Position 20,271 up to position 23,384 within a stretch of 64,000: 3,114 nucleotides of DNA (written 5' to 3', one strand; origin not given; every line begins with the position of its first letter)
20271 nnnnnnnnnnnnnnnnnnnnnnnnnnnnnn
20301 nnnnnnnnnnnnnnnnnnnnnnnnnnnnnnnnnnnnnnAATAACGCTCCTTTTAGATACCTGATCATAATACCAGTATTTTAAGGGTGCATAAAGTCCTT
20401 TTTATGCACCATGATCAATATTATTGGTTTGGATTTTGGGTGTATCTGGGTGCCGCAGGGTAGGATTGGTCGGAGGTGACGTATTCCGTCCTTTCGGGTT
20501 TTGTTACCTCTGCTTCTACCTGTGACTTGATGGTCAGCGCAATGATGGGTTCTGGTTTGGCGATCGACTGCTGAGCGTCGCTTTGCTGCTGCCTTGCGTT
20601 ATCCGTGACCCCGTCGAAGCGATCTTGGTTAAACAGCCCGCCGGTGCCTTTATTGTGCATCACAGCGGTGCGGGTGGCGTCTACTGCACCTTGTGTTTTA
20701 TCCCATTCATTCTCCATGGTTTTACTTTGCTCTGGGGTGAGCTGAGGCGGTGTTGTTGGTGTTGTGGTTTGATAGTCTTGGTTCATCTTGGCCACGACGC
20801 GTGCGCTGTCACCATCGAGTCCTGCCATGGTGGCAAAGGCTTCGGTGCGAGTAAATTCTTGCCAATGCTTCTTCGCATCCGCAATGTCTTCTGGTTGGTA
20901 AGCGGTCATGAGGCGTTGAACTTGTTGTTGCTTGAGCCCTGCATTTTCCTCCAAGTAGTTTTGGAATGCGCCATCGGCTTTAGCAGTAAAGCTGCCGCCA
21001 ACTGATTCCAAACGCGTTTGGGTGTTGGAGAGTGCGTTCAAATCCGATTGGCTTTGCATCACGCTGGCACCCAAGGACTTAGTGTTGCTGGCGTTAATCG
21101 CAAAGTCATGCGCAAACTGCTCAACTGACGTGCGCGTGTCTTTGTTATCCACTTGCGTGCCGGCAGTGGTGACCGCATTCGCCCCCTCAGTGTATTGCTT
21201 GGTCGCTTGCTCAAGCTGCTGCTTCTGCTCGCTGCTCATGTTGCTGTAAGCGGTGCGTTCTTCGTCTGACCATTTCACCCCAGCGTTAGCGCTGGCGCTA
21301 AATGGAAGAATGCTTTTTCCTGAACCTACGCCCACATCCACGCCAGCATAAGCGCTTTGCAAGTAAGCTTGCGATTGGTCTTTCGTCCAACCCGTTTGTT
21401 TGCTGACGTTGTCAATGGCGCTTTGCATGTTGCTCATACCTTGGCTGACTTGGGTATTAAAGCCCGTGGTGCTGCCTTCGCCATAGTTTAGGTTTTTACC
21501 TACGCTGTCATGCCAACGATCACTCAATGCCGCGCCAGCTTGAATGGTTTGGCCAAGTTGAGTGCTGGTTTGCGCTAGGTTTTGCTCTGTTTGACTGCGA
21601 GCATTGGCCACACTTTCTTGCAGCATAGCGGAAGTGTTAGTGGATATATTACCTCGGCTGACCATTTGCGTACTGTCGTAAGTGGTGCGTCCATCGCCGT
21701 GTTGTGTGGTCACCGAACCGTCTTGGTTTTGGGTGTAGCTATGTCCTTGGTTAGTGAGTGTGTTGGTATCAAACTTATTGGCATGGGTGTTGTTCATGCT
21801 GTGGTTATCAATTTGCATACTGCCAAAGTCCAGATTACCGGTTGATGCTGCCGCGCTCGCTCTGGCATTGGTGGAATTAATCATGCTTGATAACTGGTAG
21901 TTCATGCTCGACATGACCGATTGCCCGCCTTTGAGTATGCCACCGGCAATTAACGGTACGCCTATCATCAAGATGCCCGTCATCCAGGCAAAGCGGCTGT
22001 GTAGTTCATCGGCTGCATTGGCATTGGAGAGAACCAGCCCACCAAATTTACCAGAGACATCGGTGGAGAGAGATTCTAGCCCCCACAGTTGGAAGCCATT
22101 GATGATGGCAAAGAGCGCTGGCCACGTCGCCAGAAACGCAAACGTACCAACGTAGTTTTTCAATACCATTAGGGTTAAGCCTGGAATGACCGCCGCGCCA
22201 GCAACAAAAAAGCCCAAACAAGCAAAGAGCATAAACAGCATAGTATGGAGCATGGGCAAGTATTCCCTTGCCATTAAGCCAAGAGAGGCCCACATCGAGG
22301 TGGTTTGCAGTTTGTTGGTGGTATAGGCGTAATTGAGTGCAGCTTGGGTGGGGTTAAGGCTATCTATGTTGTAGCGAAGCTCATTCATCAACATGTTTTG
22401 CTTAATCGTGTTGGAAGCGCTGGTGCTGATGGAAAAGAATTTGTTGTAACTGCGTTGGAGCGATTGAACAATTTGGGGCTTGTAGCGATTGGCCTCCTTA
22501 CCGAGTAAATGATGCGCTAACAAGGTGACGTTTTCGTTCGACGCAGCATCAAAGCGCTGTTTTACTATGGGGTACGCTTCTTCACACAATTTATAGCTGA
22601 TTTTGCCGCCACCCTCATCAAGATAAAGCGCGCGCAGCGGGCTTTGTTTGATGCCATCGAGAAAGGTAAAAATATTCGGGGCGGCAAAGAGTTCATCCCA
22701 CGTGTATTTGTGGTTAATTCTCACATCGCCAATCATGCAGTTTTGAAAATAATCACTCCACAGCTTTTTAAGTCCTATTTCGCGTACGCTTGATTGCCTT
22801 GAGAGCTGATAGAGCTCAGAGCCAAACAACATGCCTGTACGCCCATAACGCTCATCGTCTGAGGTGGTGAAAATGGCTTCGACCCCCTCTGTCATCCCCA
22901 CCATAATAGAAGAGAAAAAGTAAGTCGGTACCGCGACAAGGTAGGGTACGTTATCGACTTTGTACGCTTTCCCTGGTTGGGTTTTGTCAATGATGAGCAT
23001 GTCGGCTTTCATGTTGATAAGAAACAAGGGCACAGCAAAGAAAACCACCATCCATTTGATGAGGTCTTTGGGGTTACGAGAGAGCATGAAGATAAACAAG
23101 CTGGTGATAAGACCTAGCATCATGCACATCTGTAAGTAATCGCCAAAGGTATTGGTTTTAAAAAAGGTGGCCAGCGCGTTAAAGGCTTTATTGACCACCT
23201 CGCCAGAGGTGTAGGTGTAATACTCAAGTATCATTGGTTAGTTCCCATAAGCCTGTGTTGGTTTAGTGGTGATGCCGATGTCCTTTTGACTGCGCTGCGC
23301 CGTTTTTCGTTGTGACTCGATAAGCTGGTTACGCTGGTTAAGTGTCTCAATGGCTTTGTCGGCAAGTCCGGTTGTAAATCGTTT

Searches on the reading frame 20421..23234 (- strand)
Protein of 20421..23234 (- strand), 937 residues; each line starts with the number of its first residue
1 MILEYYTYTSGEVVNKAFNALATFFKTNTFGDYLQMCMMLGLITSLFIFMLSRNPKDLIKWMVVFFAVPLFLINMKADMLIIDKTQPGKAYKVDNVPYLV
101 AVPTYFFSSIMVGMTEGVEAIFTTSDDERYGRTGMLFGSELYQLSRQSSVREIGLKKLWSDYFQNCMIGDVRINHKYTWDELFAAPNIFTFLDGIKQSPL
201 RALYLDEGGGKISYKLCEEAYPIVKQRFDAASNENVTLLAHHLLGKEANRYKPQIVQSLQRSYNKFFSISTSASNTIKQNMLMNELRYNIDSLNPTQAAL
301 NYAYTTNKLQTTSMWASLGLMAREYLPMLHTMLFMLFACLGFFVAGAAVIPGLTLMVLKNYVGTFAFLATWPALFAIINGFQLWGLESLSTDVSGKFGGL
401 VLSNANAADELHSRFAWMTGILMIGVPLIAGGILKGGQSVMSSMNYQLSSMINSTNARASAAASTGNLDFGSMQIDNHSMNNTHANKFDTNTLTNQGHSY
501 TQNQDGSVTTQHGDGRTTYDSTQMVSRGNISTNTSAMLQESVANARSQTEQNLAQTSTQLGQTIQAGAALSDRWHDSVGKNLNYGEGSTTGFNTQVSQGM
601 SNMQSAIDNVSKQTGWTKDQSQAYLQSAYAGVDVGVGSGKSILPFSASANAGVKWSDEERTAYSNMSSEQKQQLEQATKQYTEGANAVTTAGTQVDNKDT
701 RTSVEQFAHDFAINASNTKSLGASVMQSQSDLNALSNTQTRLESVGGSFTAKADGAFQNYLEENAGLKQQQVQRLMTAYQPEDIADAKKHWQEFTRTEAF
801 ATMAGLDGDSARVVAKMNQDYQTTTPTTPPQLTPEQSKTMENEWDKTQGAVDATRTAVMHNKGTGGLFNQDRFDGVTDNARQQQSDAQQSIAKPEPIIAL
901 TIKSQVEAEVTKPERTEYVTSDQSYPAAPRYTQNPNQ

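Call 50: search_protein_families(library=pfam, proteins=[window:20421-23234:-], max_evalue=0.01)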
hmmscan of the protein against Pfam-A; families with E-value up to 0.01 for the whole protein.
window:20421-23234:- (937 aa): 1 family
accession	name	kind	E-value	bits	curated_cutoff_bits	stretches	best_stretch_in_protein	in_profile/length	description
PF07916.16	TraG_N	-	4.2e-91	306.7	36.1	1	4-454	1-460/462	TraG-like protein, N-terminal region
